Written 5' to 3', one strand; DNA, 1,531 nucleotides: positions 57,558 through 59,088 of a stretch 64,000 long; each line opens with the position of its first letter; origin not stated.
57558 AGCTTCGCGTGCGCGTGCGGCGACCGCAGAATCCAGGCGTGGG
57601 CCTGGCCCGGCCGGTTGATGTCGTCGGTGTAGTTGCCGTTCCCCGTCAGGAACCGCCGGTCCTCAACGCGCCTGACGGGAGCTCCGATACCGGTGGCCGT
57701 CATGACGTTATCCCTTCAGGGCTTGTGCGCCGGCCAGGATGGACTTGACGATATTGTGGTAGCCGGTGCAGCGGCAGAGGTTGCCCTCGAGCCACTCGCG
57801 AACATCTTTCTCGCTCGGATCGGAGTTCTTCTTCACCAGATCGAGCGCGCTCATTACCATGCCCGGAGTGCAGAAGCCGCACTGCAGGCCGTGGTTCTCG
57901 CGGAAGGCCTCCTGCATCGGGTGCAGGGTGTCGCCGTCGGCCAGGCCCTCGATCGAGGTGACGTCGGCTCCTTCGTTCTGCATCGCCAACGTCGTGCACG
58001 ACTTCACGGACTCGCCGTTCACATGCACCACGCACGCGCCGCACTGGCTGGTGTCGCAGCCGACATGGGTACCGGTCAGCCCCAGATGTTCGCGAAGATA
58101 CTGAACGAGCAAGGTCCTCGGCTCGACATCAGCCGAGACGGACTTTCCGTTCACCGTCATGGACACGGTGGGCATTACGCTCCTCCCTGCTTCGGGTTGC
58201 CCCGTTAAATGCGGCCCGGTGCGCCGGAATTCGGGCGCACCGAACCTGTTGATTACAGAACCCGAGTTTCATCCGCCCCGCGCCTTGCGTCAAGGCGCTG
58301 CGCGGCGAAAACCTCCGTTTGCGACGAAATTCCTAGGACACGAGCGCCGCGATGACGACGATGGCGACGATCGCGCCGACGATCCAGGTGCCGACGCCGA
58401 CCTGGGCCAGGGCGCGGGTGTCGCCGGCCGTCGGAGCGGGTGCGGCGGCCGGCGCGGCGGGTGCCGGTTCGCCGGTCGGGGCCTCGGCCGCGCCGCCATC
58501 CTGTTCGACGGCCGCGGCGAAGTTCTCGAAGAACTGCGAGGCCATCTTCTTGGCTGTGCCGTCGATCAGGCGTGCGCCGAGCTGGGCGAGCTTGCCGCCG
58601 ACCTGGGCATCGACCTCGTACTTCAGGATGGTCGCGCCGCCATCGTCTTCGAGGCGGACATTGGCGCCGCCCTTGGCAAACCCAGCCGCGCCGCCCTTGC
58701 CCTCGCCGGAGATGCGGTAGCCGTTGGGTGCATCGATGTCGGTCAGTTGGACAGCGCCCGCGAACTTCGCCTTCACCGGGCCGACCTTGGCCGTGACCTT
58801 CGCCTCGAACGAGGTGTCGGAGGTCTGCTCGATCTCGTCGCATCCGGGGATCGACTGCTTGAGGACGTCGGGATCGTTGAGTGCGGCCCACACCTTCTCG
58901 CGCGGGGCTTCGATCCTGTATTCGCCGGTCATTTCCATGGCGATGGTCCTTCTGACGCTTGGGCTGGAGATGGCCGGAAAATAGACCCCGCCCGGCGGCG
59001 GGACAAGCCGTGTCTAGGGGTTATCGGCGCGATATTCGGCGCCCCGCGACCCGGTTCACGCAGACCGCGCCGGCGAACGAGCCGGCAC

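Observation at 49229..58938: Complete form II cox-like cluster with split xdhC, a molybdopterin-binding/MocA fusion, and serial ATGA translational coupling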

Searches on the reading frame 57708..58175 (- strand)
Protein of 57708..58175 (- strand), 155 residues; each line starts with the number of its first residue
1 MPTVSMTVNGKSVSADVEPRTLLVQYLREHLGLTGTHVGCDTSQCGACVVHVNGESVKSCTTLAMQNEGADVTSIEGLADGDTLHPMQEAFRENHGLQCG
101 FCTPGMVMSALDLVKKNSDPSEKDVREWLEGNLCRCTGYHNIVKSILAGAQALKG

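Call 4: search_protein_families(library=pfam, proteins=[window:57708-58175:-], max_evalue=0.01)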
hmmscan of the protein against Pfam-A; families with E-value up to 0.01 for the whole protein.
window:57708-58175:- (155 aa): 4 families
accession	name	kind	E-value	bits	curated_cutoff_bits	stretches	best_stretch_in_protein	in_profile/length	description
PF01799.25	Fer2_2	-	2.1e-33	114.7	30.3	1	75-146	2-74/75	[2Fe-2S] binding domain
PF00111.32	Fer2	-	1.7e-09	37.9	21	1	7-67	2-59/77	2Fe-2S iron-sulfur cluster binding domain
PF13085.11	Fer2_3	-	0.00038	20.9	27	1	39-77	51-88/107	2Fe-2S iron-sulfur cluster binding domain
PF13510.11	Fer2_4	-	0.0042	17.6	22.8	0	4-65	4-72/82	2Fe-2S iron-sulfur cluster binding domain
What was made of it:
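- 57708..58175 (-): coxS: [2Fe-2S] small subunit, 155 aa. PF01799 Fer2_2, E 2e-33, and PF00111 (call 4).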

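Call 5: search_protein_families(library=ncbifam, proteins=[window:57708-58175:-], max_evalue=0.01)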
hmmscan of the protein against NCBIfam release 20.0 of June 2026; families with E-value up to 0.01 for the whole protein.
window:57708-58175:- (155 aa): 17 families
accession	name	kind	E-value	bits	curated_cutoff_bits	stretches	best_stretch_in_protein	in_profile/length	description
NF041020.1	glyceraldDH_gamma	equivalog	3.2e-69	231.7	290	1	4-154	13-163/164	glyceraldehyde dehydrogenase subunit gamma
TIGR03193.1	4hydroxCoAred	equivalog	1.4e-50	171.1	257.8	1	5-149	3-147/148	4-hydroxybenzoyl-CoA reductase subunit gamma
NF045668.1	pterin_aldehy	equivalog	1.4e-48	165.7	1100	1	5-155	4-157/905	molybdopterin-dependent aldehyde oxidoreductase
NF043084.2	XdhC_XDHase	equivalog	3.4e-47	159.7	217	1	3-146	2-146/151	xanthine dehydrogenase subunit XdhC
NF008514.0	PRK11433.1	equivalog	1.6e-46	158.6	322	2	3-115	52-164/218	aldehyde dehydrogenase iron-sulfur subunit PaoA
TIGR03198.1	pucE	equivalog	1.9e-46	157.2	254.3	1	4-146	4-145/151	xanthine dehydrogenase subunit E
TIGR02963.1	xanthine_xdhA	equivalog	1.6e-42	145.8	467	1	9-146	6-154/468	xanthine dehydrogenase small subunit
TIGR03311.1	Se_dep_XDH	equivalog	1.5e-40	139.1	830.45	1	5-154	2-148/848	selenium-dependent xanthine dehydrogenase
NF007387.0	PRK09908.1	equivalog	2.2e-38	131.2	212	1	3-148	8-154/159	xanthine dehydrogenase iron sulfur-binding subunit XdhC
TIGR02969.1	mam_aldehyde_ox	subfamily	8.1e-33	113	1912.3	1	6-146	5-157/1330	aldehyde oxidase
TIGR03313.1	Se_sel_red_Mo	hypoth_equivalog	7.6e-08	30.5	1101.9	1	45-146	40-141/951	molybdopterin-dependent oxidoreductase Mo/Fe-S-binding subunit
NF004898.0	PRK06259.1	equivalog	0.00026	19.8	385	1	38-67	50-79/488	fumarate reductase (CoM/CoB) subunit TfrB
NF006305.0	PRK08493.1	equivalog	0.00034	18.8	591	1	42-102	42-99/819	NADH-quinone oxidoreductase subunit G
NF042952.1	MFR_FeS_SdhB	equivalog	0.0015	17.6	600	1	38-63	49-74/320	8-methylmenaquinol:fumarate reductase iron-sulfur subunit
TIGR00384.1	dhsB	subfamily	0.0028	17.1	88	1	39-78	48-87/222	succinate dehydrogenase and fumarate reductase iron-sulfur protein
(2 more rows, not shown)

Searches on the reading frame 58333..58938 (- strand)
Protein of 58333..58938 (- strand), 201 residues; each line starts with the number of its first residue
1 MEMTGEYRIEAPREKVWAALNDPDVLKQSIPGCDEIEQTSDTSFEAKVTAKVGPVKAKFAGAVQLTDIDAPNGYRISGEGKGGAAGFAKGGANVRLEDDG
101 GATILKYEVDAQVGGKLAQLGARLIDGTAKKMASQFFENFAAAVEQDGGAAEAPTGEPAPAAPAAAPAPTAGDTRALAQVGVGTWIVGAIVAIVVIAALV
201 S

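Call 4: search_protein_families(library=pfam, proteins=[window:58333-58938:-], max_evalue=0.01)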
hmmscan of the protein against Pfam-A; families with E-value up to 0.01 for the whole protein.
window:58333-58938:- (201 aa): 4 families
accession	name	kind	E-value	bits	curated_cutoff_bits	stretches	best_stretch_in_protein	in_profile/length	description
PF06240.19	COXG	-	8.7e-39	132.9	22.2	1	5-144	1-139/140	Carbon monoxide dehydrogenase subunit G (CoxG)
PF10604.15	Polyketide_cyc2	-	5.6e-08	33.6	27.4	1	4-145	5-142/142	Polyketide cyclase / dehydrase and lipid transport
PF03364.25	Polyketide_cyc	-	3.2e-07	31.1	23.4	1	9-135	1-123/126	Polyketide cyclase / dehydrase and lipid transport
PF10698.15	DUF2505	-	0.0034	17.9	26.9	0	8-50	5-49/158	Protein of unknown function (DUF2505)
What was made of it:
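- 58333..58938 (-): coxG: SRPBCC/CoxG protein, 201 aa, with an Ala/Pro-rich linker and a C-terminal hydrophobic helix. Pfam PF06240 COXG, E 8.7e-39 (call 4).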

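Call 5: search_protein_families(library=ncbifam, proteins=[window:58333-58938:-], max_evalue=0.01)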
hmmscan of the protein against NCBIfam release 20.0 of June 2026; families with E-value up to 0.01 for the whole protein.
window:58333-58938:- (201 aa): 1 family
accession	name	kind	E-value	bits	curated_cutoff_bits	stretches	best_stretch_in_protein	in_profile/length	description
NF047960.1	TA_Rv0910_toxin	equivalog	0.0025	17.8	100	0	5-141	6-139/141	type II toxin-antitoxin system Rv0910 family toxin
